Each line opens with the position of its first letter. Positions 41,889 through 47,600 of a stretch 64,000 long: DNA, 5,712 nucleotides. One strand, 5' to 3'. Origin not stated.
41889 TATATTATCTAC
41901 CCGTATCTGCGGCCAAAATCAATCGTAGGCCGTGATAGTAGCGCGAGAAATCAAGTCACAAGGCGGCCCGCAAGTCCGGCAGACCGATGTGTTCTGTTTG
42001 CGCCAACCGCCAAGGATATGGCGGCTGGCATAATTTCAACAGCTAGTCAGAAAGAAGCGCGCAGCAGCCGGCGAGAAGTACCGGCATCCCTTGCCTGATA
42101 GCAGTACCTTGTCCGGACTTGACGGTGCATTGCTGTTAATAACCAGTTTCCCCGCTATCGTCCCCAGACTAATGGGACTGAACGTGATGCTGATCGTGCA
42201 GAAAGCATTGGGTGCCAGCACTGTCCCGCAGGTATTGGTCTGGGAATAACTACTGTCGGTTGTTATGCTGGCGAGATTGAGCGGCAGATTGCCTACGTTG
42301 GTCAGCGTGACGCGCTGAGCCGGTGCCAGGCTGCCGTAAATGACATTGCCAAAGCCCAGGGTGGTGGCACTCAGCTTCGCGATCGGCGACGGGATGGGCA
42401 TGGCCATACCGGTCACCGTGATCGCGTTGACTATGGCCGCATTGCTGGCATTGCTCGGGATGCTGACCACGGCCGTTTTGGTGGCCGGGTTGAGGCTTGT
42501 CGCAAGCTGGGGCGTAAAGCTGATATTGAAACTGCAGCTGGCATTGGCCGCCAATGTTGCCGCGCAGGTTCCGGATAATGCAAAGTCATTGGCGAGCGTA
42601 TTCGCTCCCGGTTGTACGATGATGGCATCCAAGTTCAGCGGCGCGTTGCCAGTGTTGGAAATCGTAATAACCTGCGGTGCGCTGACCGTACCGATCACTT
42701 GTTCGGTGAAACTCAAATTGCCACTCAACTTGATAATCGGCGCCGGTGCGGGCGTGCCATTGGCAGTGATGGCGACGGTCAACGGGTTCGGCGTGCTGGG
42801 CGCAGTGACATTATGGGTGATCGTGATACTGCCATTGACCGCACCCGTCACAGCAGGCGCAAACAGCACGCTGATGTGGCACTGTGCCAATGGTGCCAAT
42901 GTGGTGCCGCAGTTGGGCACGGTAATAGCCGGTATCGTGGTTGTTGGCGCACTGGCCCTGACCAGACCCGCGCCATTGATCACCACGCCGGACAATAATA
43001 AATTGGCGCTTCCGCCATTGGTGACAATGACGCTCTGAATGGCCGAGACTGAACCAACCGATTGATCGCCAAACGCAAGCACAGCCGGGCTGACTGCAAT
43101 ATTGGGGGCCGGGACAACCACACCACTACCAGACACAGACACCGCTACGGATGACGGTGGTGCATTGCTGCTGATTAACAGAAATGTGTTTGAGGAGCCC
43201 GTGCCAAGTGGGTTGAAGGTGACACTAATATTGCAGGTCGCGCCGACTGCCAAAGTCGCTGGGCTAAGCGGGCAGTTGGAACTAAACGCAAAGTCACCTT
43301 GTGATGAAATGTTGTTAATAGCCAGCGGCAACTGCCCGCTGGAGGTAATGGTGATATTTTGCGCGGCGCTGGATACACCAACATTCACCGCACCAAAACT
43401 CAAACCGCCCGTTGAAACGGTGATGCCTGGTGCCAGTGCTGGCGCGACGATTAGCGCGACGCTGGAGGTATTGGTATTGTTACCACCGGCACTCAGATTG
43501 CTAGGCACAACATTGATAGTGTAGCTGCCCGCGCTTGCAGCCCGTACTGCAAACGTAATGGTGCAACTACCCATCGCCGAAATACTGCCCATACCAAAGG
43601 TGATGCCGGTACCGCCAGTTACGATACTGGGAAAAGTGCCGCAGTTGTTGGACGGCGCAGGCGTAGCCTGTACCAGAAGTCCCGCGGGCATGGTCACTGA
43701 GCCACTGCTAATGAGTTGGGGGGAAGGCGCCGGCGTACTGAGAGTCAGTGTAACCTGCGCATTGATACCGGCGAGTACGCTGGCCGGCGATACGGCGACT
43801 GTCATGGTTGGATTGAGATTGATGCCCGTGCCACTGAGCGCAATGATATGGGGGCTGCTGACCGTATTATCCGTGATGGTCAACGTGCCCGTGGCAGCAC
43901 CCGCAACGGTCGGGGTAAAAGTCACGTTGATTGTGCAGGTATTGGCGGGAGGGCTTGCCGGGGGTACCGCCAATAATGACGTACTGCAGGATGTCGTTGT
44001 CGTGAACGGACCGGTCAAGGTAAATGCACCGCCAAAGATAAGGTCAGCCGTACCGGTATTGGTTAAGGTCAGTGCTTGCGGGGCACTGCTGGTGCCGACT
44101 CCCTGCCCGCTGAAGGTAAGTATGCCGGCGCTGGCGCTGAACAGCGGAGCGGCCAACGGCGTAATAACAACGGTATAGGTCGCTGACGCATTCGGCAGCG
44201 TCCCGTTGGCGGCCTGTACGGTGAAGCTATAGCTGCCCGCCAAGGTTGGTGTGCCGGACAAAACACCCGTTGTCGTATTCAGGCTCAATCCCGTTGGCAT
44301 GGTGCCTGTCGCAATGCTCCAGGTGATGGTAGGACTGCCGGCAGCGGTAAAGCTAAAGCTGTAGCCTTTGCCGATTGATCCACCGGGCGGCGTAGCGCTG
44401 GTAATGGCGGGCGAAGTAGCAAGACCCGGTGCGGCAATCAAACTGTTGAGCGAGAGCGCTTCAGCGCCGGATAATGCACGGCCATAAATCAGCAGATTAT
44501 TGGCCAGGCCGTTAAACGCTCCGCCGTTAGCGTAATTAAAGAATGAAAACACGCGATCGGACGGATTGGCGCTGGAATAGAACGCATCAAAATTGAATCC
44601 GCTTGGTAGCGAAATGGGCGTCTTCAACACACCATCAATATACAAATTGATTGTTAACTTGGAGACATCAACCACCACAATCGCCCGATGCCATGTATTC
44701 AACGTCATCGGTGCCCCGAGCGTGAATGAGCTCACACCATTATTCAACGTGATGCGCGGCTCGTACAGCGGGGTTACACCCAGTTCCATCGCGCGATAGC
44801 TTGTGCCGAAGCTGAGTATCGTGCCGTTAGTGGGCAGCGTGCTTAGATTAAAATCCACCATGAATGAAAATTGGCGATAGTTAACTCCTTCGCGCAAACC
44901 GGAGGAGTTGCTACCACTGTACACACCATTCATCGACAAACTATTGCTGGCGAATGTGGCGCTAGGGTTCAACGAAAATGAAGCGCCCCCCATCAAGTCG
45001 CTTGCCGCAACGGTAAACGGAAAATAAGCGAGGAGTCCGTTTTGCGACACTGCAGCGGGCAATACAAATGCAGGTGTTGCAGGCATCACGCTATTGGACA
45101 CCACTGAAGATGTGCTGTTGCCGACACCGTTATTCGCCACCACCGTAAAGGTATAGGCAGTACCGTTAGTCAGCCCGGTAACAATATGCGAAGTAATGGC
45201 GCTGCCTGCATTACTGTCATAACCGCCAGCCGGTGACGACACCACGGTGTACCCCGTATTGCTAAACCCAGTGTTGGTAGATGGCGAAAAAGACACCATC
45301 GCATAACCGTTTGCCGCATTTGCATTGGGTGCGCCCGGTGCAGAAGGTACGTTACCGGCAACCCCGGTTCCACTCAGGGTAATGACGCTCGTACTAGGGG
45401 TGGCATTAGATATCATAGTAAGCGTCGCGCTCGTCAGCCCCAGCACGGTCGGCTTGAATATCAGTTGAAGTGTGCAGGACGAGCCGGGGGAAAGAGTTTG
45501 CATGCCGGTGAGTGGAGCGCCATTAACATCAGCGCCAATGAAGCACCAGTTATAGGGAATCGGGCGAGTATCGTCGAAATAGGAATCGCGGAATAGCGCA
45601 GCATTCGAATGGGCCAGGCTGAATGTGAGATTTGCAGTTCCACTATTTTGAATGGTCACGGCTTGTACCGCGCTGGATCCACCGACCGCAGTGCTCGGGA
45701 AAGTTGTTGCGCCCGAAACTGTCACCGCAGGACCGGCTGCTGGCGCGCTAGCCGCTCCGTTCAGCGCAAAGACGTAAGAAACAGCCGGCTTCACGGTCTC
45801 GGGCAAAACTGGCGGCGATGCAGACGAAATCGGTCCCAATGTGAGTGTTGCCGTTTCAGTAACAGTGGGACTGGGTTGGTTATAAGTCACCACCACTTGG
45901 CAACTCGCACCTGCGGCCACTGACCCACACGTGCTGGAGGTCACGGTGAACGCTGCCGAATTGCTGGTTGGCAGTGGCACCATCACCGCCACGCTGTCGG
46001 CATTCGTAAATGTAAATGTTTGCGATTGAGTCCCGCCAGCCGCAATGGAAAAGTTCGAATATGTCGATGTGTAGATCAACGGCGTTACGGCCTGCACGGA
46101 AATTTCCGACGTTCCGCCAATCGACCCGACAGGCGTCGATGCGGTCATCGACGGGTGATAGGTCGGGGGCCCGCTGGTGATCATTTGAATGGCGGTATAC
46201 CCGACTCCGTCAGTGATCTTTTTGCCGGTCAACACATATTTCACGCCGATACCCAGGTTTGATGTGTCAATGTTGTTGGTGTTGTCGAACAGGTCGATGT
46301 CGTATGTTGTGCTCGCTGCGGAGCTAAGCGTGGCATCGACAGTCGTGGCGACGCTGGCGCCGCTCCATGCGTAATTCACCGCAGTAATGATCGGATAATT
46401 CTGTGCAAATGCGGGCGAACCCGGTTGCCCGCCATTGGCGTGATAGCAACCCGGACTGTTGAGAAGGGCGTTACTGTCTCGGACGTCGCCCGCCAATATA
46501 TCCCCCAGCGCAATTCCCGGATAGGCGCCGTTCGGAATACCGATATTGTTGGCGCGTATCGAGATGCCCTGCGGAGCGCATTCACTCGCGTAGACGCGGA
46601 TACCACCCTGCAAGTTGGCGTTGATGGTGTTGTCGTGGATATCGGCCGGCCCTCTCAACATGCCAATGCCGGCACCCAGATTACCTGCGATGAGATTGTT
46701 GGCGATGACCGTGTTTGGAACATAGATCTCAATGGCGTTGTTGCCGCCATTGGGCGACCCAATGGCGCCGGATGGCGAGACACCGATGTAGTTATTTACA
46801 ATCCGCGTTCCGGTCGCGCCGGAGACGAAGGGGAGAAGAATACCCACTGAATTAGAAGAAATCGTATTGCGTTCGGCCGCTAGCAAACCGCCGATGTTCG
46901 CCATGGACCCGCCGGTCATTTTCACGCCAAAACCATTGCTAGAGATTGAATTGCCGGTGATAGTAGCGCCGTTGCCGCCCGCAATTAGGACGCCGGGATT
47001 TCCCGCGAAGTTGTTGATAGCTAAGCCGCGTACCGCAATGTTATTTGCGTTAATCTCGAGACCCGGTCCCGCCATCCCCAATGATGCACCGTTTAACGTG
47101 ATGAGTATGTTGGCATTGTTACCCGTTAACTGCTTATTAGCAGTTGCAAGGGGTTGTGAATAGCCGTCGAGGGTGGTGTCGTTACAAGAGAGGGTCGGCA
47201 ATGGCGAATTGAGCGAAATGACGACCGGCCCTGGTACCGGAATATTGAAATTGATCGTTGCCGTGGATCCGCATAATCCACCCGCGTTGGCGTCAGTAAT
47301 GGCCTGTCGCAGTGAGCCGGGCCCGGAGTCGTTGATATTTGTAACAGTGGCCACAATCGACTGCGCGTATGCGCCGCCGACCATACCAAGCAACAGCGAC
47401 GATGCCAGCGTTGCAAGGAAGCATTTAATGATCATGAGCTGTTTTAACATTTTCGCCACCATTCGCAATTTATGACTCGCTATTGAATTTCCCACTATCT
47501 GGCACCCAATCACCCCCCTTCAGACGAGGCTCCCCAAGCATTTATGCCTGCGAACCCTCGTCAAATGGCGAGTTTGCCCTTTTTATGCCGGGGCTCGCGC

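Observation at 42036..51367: Slam/DUF560-like barrel + FecR/TbpB-like protein + 1.8k-aa beta-helix repeat protein: candidate non-canonical type 11 secretion surface module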

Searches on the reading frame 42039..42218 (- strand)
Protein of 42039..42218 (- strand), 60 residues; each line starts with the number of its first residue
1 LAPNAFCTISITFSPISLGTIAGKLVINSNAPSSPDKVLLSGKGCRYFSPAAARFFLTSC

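Call 44: search_protein_families(library=ncbifam, proteins=[window:42039-42179:-], max_evalue=10)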
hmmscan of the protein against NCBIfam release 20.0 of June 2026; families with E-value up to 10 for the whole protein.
seq(47 aa): 0 families

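Call 45: search_protein_families(library=pfam, proteins=[window:42039-42179:-], max_evalue=10)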
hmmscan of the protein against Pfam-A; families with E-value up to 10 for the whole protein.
seq(47 aa): 0 families

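Call 61: search_protein_representatives(protein=window:42039-42188:-)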
Query: 50 residues. Proteins with E-value up to 0.001 (for the whole library): 1876; up to 1e-10: 364; up to 1e-30: 8. The best 150 are listed.
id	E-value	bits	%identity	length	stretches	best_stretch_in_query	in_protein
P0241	1.2e-42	155.3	41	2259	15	2-35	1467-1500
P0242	3.4e-39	144.5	39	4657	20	1-35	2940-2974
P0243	5.0e-35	131.6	40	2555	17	1-36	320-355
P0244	1.9e-34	129.9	46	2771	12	2-35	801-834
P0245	3.3e-33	126.0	41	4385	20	1-35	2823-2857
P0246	8.4e-33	124.7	46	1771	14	1-41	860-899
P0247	1.5e-32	124.0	42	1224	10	1-35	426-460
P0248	3.0e-31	119.9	40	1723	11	1-36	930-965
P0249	3.1e-29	113.7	41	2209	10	1-36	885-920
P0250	1.1e-28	112.0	43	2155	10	1-44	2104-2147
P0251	1.8e-28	111.4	41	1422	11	2-44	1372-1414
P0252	3.0e-28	110.7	50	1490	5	2-50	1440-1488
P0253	3.4e-28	110.5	41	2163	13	1-37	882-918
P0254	1.1e-27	108.9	40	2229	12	1-35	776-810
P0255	3.1e-27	107.5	45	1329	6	2-50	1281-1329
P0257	4.5e-27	107.0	57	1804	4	1-50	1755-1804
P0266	8.4e-24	96.9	58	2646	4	1-50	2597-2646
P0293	1.1e-20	87.2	42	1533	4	2-50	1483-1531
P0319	8.5e-19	81.4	41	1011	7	1-45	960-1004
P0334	9.2e-18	78.2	41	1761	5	1-50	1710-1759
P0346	3.3e-17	76.5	53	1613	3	1-50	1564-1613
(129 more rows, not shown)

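Call 63: find_homologous_proteins(query=window:42039-42218:-, max_evalue=0.001)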
Query window:42039-42218:- (60 aa): 1 proteins with E <= 0.001 among 1 candidates.
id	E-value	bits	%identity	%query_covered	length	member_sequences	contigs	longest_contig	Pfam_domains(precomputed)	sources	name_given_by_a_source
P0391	3.6e-16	76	67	100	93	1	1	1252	PF22073.3,PF22544.3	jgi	-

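Call 64: find_encoding_contigs(protein=P0346, flank=10000, max_places=2)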
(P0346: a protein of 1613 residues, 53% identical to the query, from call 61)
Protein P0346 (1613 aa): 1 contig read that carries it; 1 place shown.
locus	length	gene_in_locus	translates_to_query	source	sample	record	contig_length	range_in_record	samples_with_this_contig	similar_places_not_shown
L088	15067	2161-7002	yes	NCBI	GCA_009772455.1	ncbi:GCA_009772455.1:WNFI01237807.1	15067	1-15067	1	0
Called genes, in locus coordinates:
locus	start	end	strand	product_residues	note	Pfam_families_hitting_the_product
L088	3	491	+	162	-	?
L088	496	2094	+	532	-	PF00070:Pyr_redox (faint), PF01266:DAO, PF01946:Thi4 (weak), PF07992:Pyr_redox_2 (faint), PF13450:NAD_binding_8, PF01593:Amino_oxidase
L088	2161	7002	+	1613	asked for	PF25564:DUF7933, PF00041:fn3, PF22073:Cep192_D4 (weak), PF15780:ASH (weak), PF22073:Cep192_D4 (weak), PF22544:HYDIN_VesB_CFA65-like_Ig (weak), PF22073:Cep192_D4, PF22544:HYDIN_VesB_CFA65-like_Ig, +10 more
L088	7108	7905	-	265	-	PF00378:ECH_1, PF16113:ECH_2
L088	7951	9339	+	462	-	PF12895:ANAPC3 (faint), PF13428:TPR_14 (faint), PF07719:TPR_2 (faint), PF07721:TPR_4 (faint), PF00515:TPR_1 (faint), PF13174:TPR_6 (faint), PF13432:TPR_16, PF14559:TPR_19, +2 more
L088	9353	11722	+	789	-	PF04773:FecR (weak)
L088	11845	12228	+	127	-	PF00005:ABC_tran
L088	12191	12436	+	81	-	PF12399:BCA_ABC_TP_C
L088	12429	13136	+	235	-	PF00005:ABC_tran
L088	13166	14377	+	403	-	PF13433:Peripla_BP_5, PF13458:Peripla_BP_6, PF01094:ANF_receptor (weak)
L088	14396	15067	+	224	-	?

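Call 65: find_encoding_contigs(protein=P0250, flank=10000, max_places=2)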
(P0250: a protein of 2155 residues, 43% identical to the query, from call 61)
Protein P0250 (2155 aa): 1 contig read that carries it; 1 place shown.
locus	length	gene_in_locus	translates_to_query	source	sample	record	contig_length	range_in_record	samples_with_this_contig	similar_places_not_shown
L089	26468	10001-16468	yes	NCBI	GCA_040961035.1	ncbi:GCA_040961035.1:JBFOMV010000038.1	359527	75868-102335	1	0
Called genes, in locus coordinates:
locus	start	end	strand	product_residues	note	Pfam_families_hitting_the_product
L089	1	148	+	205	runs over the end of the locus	PF01812:5-FTHF_cyc-lig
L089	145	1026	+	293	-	PF00763:THF_DHG_CYH, PF02882:THF_DHG_CYH_C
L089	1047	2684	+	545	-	PF00501:AMP-binding, PF13193:AMP-binding_C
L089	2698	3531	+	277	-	PF12146:Hydrolase_4 (weak), PF00561:Abhydrolase_1, PF12697:Abhydrolase_6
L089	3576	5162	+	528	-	PF00070:Pyr_redox (faint), PF00890:FAD_binding_2 (faint), PF01266:DAO, PF01593:Amino_oxidase, PF01946:Thi4 (weak), PF03486:HI0933_like (faint), PF12831:FAD_oxidored, PF13450:NAD_binding_8, +1 more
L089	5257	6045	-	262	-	PF00378:ECH_1, PF16113:ECH_2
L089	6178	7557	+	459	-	PF07719:TPR_2 (faint), PF13181:TPR_8 (faint), PF00515:TPR_1 (faint), PF13414:TPR_11 (faint), PF13432:TPR_16, PF14559:TPR_19, PF04575:SlipAM (faint)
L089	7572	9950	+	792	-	PF04773:FecR (weak)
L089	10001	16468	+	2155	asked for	PF13385:Laminin_G_3, PF07610:DUF1573, PF15780:ASH, PF22073:Cep192_D4, PF22544:HYDIN_VesB_CFA65-like_Ig, PF15780:ASH, PF22544:HYDIN_VesB_CFA65-like_Ig, PF07610:DUF1573, +45 more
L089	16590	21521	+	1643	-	PF25564:DUF7933, PF22073:Cep192_D4, PF22544:HYDIN_VesB_CFA65-like_Ig, PF22544:HYDIN_VesB_CFA65-like_Ig, PF07610:DUF1573, PF22073:Cep192_D4, PF22544:HYDIN_VesB_CFA65-like_Ig, PF22544:HYDIN_VesB_CFA65-like_Ig, +38 more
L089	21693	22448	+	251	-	PF00005:ABC_tran, PF13304:AAA_21 (faint), PF12399:BCA_ABC_TP_C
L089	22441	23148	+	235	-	PF00005:ABC_tran, PF02463:SMC_N (faint)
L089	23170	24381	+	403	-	PF13433:Peripla_BP_5, PF13458:Peripla_BP_6, PF01094:ANF_receptor (weak)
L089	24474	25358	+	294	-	PF02653:BPD_transp_2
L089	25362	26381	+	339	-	PF02653:BPD_transp_2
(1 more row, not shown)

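Call 66: find_encoding_contigs(protein=P0293, flank=10000, max_places=2)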
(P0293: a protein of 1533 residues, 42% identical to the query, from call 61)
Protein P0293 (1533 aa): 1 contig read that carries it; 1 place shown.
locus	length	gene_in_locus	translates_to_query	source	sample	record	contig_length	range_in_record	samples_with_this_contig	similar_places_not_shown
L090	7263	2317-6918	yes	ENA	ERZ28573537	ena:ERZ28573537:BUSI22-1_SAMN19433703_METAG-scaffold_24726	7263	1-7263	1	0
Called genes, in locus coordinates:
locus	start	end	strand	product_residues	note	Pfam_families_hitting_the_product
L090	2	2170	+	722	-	?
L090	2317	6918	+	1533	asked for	PF02239:Cytochrom_D1 (faint), PF23414:Beta-prop_EML_2 (faint), PF22494:choice_anch_I (weak), PF25174:Beta-prop_THOC3 (weak), PF05345:He_PIG, PF22073:Cep192_D4 (weak), PF15780:ASH, PF22073:Cep192_D4 (weak), +7 more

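Call 67: find_encoding_contigs(protein=P0334, flank=10000, max_places=2)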
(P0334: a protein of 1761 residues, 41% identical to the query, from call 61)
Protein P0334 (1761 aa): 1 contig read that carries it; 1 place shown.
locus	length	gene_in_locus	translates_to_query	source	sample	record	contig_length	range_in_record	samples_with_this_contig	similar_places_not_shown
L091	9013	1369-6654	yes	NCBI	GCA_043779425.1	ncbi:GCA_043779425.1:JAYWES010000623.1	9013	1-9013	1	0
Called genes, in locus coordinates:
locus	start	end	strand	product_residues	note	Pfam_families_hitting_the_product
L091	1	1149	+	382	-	?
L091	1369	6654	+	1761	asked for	PF05345:He_PIG, PF22544:HYDIN_VesB_CFA65-like_Ig, PF05345:He_PIG, PF25564:DUF7933, PF22073:Cep192_D4 (weak), PF22544:HYDIN_VesB_CFA65-like_Ig (weak), PF22073:Cep192_D4 (weak), PF15780:ASH, +6 more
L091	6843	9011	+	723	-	?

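Call 82: find_encoding_contigs(protein=P0266, flank=10000, max_places=1)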
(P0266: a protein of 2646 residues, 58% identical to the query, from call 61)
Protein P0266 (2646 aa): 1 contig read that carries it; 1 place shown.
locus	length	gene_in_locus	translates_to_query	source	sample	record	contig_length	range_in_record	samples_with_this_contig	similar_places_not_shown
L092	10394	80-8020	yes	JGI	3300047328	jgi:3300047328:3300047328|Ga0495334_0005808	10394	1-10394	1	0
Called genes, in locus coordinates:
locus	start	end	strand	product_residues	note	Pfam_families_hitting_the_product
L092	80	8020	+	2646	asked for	PF22067:Cep192_D3 (faint), PF22073:Cep192_D4, PF15780:ASH, PF22073:Cep192_D4, PF22544:HYDIN_VesB_CFA65-like_Ig, PF25564:DUF7933, PF22073:Cep192_D4, PF22544:HYDIN_VesB_CFA65-like_Ig (weak), +6 more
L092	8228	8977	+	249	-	PF01012:ETF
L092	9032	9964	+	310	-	PF01012:ETF, PF00766:ETF_alpha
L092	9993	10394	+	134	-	?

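Call 83: find_encoding_contigs(protein=P0319, flank=10000, max_places=1)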
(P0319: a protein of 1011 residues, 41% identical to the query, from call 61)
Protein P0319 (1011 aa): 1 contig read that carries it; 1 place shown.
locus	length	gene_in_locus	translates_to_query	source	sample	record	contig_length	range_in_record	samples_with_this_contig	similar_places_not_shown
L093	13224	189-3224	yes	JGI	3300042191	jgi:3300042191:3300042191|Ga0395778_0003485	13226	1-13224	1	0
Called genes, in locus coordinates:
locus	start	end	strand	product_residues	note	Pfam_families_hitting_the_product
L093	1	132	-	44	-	?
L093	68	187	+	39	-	-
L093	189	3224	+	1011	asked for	PF25564:DUF7933, PF15780:ASH, PF22073:Cep192_D4 (weak), PF12371:TMEM131_like_N (weak), PF15780:ASH (weak), PF22073:Cep192_D4 (weak), PF22544:HYDIN_VesB_CFA65-like_Ig (weak), PF22544:HYDIN_VesB_CFA65-like_Ig, +10 more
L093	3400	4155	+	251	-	PF00005:ABC_tran, PF13304:AAA_21 (faint), PF12399:BCA_ABC_TP_C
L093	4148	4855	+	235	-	PF00005:ABC_tran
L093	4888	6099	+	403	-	PF13433:Peripla_BP_5, PF13458:Peripla_BP_6, PF01094:ANF_receptor (weak)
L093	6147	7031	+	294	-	PF02653:BPD_transp_2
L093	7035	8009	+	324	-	PF02653:BPD_transp_2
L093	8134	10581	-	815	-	PF00350:Dynamin_N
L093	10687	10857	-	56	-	-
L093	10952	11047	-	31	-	-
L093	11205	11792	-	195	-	PF02325:CCB3_YggT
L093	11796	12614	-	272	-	PF03807:F420_oxidored, PF14748:P5CR_dimer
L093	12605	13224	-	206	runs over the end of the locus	?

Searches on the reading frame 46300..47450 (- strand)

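Call 45: search_protein_families(library=pfam, proteins=[window:46300-47450:-], max_evalue=10)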
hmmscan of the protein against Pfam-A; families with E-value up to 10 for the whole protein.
window:46300-47450:- (383 aa): 1 family
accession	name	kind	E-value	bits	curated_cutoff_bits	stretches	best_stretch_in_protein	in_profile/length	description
PF05048.19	NosD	-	1.5e-06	28.2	23.6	2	114-222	70-169/212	Periplasmic copper-binding protein (NosD)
